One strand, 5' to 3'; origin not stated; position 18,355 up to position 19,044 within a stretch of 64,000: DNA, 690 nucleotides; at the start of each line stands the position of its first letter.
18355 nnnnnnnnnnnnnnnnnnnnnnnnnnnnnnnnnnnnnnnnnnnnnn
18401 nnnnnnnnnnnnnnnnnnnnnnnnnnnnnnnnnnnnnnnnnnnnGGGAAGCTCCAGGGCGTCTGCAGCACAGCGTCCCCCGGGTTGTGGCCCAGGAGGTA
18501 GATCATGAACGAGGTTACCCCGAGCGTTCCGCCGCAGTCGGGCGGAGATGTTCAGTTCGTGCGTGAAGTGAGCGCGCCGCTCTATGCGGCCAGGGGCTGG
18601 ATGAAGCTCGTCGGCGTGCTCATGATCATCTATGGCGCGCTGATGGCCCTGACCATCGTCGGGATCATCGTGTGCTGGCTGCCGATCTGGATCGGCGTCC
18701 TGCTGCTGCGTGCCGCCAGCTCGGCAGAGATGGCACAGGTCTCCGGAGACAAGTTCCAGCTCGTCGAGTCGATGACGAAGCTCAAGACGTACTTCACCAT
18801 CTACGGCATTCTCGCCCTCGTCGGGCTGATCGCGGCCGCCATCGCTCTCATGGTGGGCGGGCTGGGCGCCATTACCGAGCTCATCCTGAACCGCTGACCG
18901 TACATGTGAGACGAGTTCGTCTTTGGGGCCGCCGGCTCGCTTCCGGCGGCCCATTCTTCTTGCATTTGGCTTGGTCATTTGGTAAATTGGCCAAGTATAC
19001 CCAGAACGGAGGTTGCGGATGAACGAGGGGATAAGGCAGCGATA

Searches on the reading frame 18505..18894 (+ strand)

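Call 6: search_protein_families(library=pfam, proteins=[window:18505-18894:+], max_evalue=0.01)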
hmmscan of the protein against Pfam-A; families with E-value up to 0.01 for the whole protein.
window:18505-18894:+ (130 aa): 1 family
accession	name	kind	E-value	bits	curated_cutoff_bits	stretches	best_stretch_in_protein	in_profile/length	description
PF17319.7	DUF5362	-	7.3e-23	80.7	25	1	28-116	3-91/94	Family of unknown function (DUF5362)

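Call 7: search_protein_families(library=ncbifam, proteins=[window:18505-18894:+], max_evalue=0.01)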
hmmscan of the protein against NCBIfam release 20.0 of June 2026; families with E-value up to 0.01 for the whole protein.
window:18505-18894:+ (130 aa): 0 families
